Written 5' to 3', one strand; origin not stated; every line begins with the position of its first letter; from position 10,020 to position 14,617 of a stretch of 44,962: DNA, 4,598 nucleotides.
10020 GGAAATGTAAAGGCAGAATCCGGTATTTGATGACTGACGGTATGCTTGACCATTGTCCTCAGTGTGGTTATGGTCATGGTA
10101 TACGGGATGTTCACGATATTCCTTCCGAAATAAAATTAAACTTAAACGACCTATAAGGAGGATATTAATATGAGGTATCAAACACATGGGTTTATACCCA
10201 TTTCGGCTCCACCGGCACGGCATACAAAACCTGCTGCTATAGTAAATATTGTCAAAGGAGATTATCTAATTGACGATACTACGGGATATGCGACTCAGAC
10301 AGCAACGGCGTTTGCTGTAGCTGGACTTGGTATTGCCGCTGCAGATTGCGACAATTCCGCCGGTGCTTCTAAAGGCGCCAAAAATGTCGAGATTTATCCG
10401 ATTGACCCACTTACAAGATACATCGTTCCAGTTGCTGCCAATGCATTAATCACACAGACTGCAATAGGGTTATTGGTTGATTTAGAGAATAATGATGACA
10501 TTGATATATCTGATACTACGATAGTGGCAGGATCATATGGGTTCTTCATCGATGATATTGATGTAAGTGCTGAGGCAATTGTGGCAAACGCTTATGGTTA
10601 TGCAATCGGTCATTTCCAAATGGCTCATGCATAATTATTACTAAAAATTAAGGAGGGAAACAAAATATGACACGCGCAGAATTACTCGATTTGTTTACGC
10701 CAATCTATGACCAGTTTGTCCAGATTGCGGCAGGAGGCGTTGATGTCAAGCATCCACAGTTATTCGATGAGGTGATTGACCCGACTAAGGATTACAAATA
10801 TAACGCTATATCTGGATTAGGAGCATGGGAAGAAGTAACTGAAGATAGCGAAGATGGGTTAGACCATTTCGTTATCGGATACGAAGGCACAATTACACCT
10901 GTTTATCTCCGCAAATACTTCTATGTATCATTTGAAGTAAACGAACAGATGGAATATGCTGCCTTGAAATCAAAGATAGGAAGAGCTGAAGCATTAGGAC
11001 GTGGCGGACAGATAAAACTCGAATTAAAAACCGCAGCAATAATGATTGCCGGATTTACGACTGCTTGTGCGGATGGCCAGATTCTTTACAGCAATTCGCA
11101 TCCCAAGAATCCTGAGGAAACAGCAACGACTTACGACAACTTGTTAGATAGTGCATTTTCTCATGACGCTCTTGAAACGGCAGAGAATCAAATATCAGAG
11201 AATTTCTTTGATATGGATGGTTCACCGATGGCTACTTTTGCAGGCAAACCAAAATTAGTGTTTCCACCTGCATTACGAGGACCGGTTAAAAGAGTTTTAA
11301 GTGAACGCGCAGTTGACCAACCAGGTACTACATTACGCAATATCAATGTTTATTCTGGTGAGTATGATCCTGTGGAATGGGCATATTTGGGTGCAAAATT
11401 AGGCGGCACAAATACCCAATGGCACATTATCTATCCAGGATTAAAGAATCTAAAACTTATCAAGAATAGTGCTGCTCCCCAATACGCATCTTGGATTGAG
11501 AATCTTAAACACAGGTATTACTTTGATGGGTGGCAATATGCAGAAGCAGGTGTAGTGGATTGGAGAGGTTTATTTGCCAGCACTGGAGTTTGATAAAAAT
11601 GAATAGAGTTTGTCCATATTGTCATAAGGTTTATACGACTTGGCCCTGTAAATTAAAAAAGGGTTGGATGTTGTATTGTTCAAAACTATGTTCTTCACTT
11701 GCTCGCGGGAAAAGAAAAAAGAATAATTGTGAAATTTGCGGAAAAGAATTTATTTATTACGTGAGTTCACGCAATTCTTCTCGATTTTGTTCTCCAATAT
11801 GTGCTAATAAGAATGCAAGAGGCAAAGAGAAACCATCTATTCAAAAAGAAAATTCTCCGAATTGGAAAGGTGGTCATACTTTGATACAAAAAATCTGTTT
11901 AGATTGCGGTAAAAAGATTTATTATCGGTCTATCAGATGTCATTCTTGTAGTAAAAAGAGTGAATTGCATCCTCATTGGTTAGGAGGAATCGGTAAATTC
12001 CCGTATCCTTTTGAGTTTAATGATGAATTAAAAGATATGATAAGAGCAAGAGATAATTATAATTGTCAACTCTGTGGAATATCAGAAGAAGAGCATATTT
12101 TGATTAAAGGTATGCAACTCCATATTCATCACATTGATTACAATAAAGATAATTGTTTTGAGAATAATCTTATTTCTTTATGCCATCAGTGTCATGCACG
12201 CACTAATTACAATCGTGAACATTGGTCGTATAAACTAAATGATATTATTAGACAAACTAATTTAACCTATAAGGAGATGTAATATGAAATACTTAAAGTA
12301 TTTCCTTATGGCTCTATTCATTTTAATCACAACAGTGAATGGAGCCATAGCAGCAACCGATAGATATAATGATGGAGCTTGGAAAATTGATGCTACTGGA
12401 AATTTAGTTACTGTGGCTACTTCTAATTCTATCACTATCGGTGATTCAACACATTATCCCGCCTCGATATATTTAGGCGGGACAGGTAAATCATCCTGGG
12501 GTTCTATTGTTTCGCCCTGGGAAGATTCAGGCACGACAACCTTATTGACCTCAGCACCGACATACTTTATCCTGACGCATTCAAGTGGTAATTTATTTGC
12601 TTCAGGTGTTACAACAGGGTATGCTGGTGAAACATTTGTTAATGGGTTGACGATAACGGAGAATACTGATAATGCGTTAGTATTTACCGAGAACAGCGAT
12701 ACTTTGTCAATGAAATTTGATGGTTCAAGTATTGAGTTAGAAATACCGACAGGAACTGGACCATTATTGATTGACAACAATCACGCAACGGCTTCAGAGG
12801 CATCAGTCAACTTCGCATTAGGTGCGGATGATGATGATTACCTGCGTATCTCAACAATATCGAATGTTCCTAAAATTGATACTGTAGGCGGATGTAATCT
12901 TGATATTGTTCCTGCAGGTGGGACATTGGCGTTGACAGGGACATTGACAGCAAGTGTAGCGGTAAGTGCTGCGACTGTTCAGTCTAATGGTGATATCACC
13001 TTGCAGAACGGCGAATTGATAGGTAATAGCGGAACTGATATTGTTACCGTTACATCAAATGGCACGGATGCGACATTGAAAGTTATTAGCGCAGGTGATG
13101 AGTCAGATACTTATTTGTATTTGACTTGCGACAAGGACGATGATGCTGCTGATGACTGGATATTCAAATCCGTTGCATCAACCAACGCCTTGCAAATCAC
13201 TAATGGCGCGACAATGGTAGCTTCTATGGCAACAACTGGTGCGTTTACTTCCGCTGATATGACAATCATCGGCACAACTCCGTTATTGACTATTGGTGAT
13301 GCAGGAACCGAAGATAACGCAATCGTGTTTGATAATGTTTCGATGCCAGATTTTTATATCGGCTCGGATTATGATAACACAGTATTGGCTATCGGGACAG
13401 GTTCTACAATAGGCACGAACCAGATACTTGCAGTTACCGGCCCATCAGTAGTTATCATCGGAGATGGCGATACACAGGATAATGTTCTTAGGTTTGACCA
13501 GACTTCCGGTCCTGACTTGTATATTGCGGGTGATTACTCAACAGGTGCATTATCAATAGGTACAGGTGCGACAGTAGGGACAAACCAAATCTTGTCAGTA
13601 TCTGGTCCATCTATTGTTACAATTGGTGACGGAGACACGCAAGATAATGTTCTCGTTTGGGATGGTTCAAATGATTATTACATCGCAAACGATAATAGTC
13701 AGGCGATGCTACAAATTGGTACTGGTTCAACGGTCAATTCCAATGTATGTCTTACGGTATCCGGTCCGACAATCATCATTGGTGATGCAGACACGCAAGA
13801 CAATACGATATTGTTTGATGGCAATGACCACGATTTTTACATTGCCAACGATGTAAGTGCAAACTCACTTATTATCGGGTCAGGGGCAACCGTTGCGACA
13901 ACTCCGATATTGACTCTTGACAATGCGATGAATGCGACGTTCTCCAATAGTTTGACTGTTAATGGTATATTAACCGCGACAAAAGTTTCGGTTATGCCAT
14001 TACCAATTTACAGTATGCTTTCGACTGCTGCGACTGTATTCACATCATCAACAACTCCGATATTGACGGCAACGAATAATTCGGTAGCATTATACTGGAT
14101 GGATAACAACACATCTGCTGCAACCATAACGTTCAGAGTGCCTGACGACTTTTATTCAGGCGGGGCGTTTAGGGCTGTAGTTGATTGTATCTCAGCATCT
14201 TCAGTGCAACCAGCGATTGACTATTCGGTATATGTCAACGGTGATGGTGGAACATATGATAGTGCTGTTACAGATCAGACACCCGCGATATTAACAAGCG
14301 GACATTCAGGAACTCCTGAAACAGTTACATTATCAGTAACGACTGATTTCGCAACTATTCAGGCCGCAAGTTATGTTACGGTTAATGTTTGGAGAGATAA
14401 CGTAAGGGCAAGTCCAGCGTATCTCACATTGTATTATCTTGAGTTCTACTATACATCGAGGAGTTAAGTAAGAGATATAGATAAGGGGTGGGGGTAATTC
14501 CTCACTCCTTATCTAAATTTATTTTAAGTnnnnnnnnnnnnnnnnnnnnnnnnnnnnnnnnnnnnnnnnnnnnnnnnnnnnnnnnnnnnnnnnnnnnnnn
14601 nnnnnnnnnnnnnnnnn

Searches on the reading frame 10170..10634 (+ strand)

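Call 10: search_protein_families(library=phrogs, proteins=[window:10170-10634:+], max_evalue=0.001)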
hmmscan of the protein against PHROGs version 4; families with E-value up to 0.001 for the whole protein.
window:10170-10634:+ (154 aa): 1 family
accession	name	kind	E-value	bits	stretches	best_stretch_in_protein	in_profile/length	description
phrog_1731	-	head and packaging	6.4e-05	24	1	22-77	23-77/135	virion structural protein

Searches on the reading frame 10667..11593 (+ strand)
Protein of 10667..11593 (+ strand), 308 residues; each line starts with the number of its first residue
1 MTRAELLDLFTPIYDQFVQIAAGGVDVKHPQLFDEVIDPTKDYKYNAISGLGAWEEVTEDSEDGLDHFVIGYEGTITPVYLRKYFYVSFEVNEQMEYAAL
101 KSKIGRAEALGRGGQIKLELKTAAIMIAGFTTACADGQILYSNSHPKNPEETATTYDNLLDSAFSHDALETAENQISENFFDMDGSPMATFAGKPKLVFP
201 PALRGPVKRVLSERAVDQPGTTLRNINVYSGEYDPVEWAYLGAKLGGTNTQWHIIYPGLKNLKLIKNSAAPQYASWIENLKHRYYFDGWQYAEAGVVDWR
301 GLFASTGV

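Call 6: search_protein_families(library=pfam, proteins=[window:10667-11593:+], max_evalue=0.01)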
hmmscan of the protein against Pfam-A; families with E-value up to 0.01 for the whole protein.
window:10667-11593:+ (308 aa): 1 family
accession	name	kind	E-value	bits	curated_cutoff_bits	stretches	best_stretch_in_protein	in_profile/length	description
PF10124.15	Mu-like_gpT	-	0.00051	19.9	20.1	1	108-161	96-150/289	Mu-like prophage major head subunit gpT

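Call 7: search_protein_families(library=phrogs, proteins=[window:10667-11593:+], max_evalue=0.001)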
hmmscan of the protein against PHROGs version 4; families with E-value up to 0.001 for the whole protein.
window:10667-11593:+ (308 aa): 1 family
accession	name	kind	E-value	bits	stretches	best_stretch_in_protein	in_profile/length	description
phrog_371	-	head and packaging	2.2e-05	24.9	1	95-177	91-161/303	major head protein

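Call 60: search_dna_similar(query=window:10667-11593:+, collection=phages, mode=protein, max_rows=15, max_evalue=0.001)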
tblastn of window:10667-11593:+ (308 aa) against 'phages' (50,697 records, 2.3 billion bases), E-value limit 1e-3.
Records with a match: 2; places in all: 2; records where one place covers at least 80% of the query: 1.
Best place of each record, by identity: <60% 2.
By first word of the organism name: Bacillus 1; Bacteriophage 1.
By host as written in the record: Bacillus sp. (in: Bacteria) 1; - 1.
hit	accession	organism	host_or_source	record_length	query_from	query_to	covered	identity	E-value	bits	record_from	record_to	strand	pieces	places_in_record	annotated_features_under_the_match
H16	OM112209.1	Bacillus phage PK1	Bacillus sp. (in: Bacteria)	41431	48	307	84%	24.0%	3e-4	48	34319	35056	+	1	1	major head subunit family protein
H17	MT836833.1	Bacteriophage sp.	human fecal samples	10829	37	247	69%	26.1%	5e-6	54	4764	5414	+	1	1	record has no annotation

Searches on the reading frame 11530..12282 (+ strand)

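Call 6: search_protein_families(library=pfam, proteins=[window:11530-12282:+], max_evalue=0.01)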
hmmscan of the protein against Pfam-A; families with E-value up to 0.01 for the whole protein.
window:11530-12282:+ (250 aa): 2 families
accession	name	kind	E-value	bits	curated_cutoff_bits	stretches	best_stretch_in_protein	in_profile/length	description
PF06467.20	zf-FCS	-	0.00038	20.7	22.4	1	63-94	3-38/39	MYM-type Zinc finger with FCS sequence motif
PF01844.29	HNH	-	0.0011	19.5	21.4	1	179-224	1-43/47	HNH endonuclease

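Call 7: search_protein_families(library=phrogs, proteins=[window:11530-12282:+], max_evalue=0.001)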
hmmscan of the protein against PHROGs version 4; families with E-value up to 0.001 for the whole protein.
window:11530-12282:+ (250 aa): 11 families
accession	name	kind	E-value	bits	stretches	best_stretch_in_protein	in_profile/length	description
phrog_1271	-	DNA, RNA and nucleotide metabolism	2.6e-19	70.8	1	4-227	137-317/361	HNH endonuclease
phrog_8446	-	DNA, RNA and nucleotide metabolism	3.1e-13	50.9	1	140-226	103-196/211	HNH endonuclease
phrog_119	-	DNA, RNA and nucleotide metabolism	2.5e-10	40.8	1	163-241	191-270/443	HNH endonuclease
phrog_8048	-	DNA, RNA and nucleotide metabolism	4.4e-08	33.7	1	165-228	165-228/273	HNH endonuclease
phrog_333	-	DNA, RNA and nucleotide metabolism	1.6e-06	29.3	1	167-224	24-77/138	HNH endonuclease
phrog_10822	-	DNA, RNA and nucleotide metabolism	2.1e-05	25.3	1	167-228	91-150/245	HNH endonuclease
phrog_144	-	DNA, RNA and nucleotide metabolism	2.7e-05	24.9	1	159-234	67-141/175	HNH endonuclease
phrog_14736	-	DNA, RNA and nucleotide metabolism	3e-05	24.8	1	176-226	32-79/202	HNH endonuclease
phrog_589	-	DNA, RNA and nucleotide metabolism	7.5e-05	23.6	1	166-224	81-137/179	HNH endonuclease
phrog_4581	-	head and packaging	0.00018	22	1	166-226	55-109/395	terminase small subunit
phrog_5200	-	DNA, RNA and nucleotide metabolism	0.0002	22.4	1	165-237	29-96/154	HNH endonuclease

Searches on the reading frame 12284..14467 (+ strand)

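Call 6: search_protein_families(library=pfam, proteins=[window:12284-14467:+], max_evalue=0.01)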
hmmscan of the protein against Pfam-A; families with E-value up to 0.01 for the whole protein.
window:12284-14467:+ (727 aa): 0 families

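Call 7: search_protein_families(library=phrogs, proteins=[window:12284-14467:+], max_evalue=0.001)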
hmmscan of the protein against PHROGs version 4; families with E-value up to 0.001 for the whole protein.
window:12284-14467:+ (727 aa): 0 families

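Call 35: search_protein_families(library=ncbifam, proteins=[window:12284-14467:+], max_evalue=0.1)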
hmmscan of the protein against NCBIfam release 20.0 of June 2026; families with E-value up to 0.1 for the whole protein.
window:12284-14467:+ (727 aa): 2 families
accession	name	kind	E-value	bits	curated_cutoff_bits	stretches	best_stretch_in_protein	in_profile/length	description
NF033614.1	APH_6_Ic_gen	exception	0.00061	18.8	460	1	241-404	22-177/278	APH(6)-I family aminoglycoside O-phosphotransferase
NF000011.2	APH_6_Ic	exception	0.0013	17.7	500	1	240-405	21-178/280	aminoglycoside O-phosphotransferase APH(6)-Ic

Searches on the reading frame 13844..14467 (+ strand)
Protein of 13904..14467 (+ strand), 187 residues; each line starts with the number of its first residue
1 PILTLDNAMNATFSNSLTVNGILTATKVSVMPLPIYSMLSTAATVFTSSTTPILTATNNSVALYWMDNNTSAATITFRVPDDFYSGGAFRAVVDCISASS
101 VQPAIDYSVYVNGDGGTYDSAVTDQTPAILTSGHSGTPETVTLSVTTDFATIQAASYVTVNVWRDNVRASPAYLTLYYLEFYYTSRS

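Call 30: find_homologous_proteins(query=window:13904-14467:+, max_evalue=0.001)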
Query window:13904-14467:+ (187 aa): 11 proteins with E <= 0.001 among 337 candidates.
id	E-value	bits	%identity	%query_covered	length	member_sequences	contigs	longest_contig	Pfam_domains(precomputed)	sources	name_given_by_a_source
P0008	3.0e-33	133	44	91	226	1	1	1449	-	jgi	-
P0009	6.7e-31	125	49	75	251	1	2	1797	-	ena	-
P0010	9.6e-31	125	44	80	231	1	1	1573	-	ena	-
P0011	1.4e-29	121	41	94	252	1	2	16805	-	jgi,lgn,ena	-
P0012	2.4e-29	120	45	75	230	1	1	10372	-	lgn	-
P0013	2.7e-28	117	48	71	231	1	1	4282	-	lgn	-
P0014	2.3e-27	114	48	66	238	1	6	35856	-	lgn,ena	-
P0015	6.2e-26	109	42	79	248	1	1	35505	-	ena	-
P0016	5.8e-24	103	40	85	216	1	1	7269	-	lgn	-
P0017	1.9e-23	101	44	73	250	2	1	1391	-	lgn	-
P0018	1.4e-10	59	35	75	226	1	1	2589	-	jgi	-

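Call 32: find_encoding_contigs(protein=P0014, flank=10000, max_places=2)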
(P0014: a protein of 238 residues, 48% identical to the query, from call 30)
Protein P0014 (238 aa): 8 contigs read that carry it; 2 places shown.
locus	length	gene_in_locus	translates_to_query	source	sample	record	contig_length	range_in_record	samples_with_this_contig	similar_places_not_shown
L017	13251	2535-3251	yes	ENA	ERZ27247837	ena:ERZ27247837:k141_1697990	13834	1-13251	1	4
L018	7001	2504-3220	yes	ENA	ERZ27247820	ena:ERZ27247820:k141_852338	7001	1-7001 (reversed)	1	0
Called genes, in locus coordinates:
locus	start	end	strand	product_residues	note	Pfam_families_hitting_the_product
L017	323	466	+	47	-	-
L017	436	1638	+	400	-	PF01555:N6_N4_Mtase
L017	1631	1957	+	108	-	-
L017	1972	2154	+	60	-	-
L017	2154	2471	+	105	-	-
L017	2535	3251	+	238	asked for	-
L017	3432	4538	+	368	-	PF04932:Wzy_C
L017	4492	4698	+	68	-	-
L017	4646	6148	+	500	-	-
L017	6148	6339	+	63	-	-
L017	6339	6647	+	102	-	-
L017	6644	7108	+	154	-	PF00583:Acetyltransf_1, PF13508:Acetyltransf_7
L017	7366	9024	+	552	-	PF12236:Head-tail_con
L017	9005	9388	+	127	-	-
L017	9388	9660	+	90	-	PF25181:Phage_Bbp19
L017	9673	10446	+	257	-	-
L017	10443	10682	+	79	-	-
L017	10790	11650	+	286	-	PF19821:Phage_capsid_2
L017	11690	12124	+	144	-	-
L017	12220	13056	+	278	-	PF16190:E1_FCCH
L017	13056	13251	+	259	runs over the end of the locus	?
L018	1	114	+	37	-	?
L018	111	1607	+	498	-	PF01555:N6_N4_Mtase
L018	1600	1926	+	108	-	-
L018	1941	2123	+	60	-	-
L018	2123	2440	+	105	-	-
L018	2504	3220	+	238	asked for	-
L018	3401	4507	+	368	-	PF04932:Wzy_C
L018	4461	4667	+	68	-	-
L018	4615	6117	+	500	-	-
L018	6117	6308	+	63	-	-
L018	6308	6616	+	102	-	-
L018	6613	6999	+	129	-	?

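Call 33: find_encoding_contigs(protein=P0015, flank=10000, max_places=2)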
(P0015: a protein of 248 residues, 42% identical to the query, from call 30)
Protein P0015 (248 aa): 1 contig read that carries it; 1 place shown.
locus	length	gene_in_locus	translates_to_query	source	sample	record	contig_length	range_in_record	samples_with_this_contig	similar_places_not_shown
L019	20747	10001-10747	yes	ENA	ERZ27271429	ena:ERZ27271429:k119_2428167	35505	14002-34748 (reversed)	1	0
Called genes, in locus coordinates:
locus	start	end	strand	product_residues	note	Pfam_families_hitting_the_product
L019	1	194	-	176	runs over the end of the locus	PF04480:DUF559 (weak), PF18741:MTES_1575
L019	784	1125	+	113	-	-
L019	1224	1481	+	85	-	-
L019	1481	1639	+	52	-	-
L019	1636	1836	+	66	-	-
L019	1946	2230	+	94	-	PF18932:DUF5681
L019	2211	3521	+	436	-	PF04851:ResIII (faint), PF03237:Terminase_6N (faint), PF04466:Terminase_3, PF13401:AAA_22 (faint)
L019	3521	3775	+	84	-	-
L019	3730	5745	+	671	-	PF23899:SU10_portal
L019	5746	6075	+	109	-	-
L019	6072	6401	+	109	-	-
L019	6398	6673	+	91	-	-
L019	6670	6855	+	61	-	-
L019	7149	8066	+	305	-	-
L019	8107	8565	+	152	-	-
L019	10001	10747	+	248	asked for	-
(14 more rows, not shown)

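Call 34: find_encoding_contigs(protein=P0012, flank=10000, max_places=2)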
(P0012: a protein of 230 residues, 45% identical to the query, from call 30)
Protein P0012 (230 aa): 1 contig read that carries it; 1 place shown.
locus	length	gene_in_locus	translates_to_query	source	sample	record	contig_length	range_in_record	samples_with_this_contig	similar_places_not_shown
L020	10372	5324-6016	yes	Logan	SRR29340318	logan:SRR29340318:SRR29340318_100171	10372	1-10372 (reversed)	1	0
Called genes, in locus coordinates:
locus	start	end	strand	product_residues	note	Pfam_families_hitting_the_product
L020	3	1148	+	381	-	?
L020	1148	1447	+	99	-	-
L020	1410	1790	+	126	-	-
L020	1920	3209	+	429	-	-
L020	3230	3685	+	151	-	-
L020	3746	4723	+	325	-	-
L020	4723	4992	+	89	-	-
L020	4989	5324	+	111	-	PF12949:HeH (weak)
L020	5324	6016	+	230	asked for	-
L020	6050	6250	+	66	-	-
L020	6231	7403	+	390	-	PF04932:Wzy_C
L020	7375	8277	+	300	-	-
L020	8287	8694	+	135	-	-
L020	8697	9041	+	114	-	-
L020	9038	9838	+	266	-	-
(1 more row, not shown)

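Call 44: search_protein_families(library=pfam, alignment_id=A2, max_evalue=1)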
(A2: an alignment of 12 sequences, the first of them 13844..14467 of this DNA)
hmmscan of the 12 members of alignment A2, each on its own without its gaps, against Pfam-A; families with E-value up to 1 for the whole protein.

A. member 1, window:13844-14467:+ (207 aa): 0 families

B. families by the number of members that match (of 12 scanned): 4 families
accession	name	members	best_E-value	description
PF23619.1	Ig_VWA7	2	0.003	VWA7 Ig-like domain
PF23196.1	NOMO_6th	1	0.033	NOMO sixth transthyretin-like domain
PF04723.20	GRDA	1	0.054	Glycine reductase complex selenoprotein A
PF08009.16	CDP-OH_P_tran_2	1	0.077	CDP-alcohol phosphatidyltransferase 2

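Call 48: predict_structure(alignment_id=A2)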
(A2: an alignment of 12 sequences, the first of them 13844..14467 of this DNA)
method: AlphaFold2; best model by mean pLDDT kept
length: 207 residues; sequences in the alignment: 12
mean_pLDDT: 75.2   pTM: 0.73
mean pLDDT of the five models: 75.2, 74.5, 72.9, 71.7, 70.9
residues with pLDDT >= 90: 58; 70-90: 86; 50-70: 29; < 50: 34
segments of 3 or more residues with pLDDT < 50: 1-30, 34-37
pLDDT, mean of each block of 10 residues (from residue 1): 34 35 38 51 79 65 80 88 91 88 88 89 92 61 82 88 78 84 91 93 87
secondary structure, 60 per line:
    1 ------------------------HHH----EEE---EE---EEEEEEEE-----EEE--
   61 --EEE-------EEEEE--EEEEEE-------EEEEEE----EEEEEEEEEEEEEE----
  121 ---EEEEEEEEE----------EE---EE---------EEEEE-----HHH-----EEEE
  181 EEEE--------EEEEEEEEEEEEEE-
elements in order: E32-34 E43-50 E56-58 E63-65 E73-77 E80-85 E93-98 E103-116 E124-132 E159-163 E177-184 E193-206

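Call 51: fold_search(model_id=the predicted structure, library=pdb)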
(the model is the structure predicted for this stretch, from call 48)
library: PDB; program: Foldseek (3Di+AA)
matches with E <= 10: 1658; with E <= 0.001: 9
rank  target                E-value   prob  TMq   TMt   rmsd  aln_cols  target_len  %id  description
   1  1gny_A                1.7e-04  1.00  0.40  0.50   9.0       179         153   11  xylan-binding module CBM15 (released 2001-11-29)
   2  8okh_B                2.7e-04  0.96  0.26  0.30  11.3       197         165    9  Crystal structure of Bdellovibrio bacteriovorus Bd1399 (released 2023-10-25)
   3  1us2_A                4.6e-04  1.00  0.34  0.17   6.1       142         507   14  Xylanase10C (mutant E385A) from Cellvibrio japonicus in complex with xylopentaose (released 2003-12-18)
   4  4het_B                5.7e-04  1.00  0.39  0.27   8.3       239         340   10  Crystal structure of a putative glycoside hydrolase (BT3745) from Bacteroides thetaiotaomicron VPI-5482 at 2.10 A reso (released 2012-10-24)
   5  6fih_A                7.1e-04  1.00  0.42  0.26   9.9       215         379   16  Crystal structure of the ANX2 ectodomain from Arabidopsis thaliana (released 2018-07-11)
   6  4itc                  8.4e-04  1.00  0.31  0.36   5.9       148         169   17  Crystal Structure Analysis of the K1 Cleaved Adhesin domain of Lys-gingipain (Kgp) from Porphyromonas gingivalis W83 (released 2013-09-25)
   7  4d0q                  8.4e-04  1.00  0.32  0.39   7.4       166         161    5  Hyaluronan Binding Module of the Streptococcal Pneumoniae Hyaluronate Lyase (released 2014-08-06)
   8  8iq9_B                8.9e-04  1.00  0.34  0.14   5.4       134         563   16  Crystal structure of trimeric K2-2 TSP in complex with tetrasaccharide and octasaccharide (released 2024-02-21)
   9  8iq5_D                9.9e-04  1.00  0.34  0.15  14.1       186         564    8  Crystal structure of trimeric K2-2 TSP (released 2024-02-21)
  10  2waa                  1.1e-03  1.00  0.37  0.24   6.0       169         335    9  Structure of a family two carbohydrate esterase from Cellvibrio japonicus (released 2009-03-24)
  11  8iqe_B                1.2e-03  1.00  0.34  0.15   5.3       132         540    9  Crystal structure of tetrameric K2-2 TSP (released 2024-02-21)
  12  8iq5_A                1.2e-03  1.00  0.35  0.15  14.0       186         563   11  Crystal structure of trimeric K2-2 TSP (released 2024-02-21)
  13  2c26                  1.3e-03  0.98  0.32  0.28  12.2       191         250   10  Structural basis for the promiscuous specificity of the carbohydrate- binding modules from the beta-sandwich super famil (released 2005-10-18)
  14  6sgf_D                1.4e-03  1.00  0.34  0.47   7.4       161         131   15  Molecular insight into a new low affinity xylan binding module CBM86, from the xylanolytic gut symbiont Roseburia inte (released 2019-11-20)
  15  1gmm                  1.4e-03  1.00  0.34  0.51   5.6       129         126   12  Carbohydrate binding module CBM6 from xylanase U Clostridium thermocellum (released 2001-11-28)
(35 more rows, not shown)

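Call 80: search_protein_families(library=phrogs, alignment_id=A2, max_evalue=0.01)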
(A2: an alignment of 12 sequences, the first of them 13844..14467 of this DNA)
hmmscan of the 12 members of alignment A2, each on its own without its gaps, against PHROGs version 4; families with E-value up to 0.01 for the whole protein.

A. member 1, window:13844-14467:+ (207 aa): 0 families

B. families by the number of members that match (of 12 scanned): 3 families
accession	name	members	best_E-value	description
phrog_36881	-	1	0.00012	-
phrog_6002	-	1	0.00085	virion structural protein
phrog_33364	-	1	0.0068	-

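Call 92: search_dna_similar(query=P0011, collection=phages, mode=protein, max_evalue=0.001, max_rows=10)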
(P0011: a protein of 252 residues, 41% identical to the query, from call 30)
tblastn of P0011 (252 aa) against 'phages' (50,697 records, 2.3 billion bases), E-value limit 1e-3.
No match.

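Call 95: fold_search(model_id=the predicted structure, library=viral)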
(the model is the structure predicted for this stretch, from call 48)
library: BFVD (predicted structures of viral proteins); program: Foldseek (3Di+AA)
matches with E <= 10: 1802; with E <= 0.001: 93
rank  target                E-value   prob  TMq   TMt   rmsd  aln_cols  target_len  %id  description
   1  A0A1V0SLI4            2.3e-07  1.00  0.60  0.21   4.6       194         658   11  Collagen triple helix repeat containing protein [Klosneuvirus KNV1]
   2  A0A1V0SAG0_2          3.0e-07  1.00  0.59  0.12  17.6       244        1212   10  Collagen triple helix repeat containing protein [Catovirus CTV1]
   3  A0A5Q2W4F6            3.5e-07  1.00  0.53  0.12   5.6       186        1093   14  (no name in the UniProt tables at hand)
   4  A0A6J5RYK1            3.9e-07  1.00  0.59  0.31  17.3       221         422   13  Uncharacterized protein [uncultured Caudovirales phage]
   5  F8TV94                4.1e-07  1.00  0.58  0.33   4.1       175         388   15  (no name in the UniProt tables at hand)
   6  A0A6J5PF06            3.1e-06  1.00  0.53  0.41  10.8       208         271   12  Uncharacterized protein [uncultured Caudovirales phage]
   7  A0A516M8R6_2          1.2e-05  1.00  0.44  0.10   8.1       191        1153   15  (no name in the UniProt tables at hand)
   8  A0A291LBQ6            1.5e-05  1.00  0.45  0.16   5.9       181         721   13  Tail fiber protein / pectate lyase superfamily protein [Klebsiella phage vB_KpnM_KpV79]
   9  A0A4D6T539            1.8e-05  1.00  0.37  0.29  13.0       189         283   12  Tail fiber family protein [Klebsiella phage vB_KpnP_FZ12]
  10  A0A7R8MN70            2.2e-05  1.00  0.35  0.12  13.2       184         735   14  (no name in the UniProt tables at hand)
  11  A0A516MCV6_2          2.7e-05  1.00  0.46  0.10   4.4       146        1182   19  (no name in the UniProt tables at hand)
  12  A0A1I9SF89            3.9e-05  1.00  0.44  0.14   6.0       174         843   12  Probable tail spike protein [Klebsiella phage vB_KpnP_KpV767]
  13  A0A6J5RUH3            4.4e-05  1.00  0.40  0.37  11.7       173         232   13  Uncharacterized protein [uncultured Caudovirales phage]
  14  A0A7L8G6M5            6.1e-05  1.00  0.38  0.09  14.3       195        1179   12  (no name in the UniProt tables at hand)
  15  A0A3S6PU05            7.6e-05  1.00  0.36  0.13   4.9       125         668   14  Tailspike 63D sialidase [Klebsiella phage 1611E-K2-1]
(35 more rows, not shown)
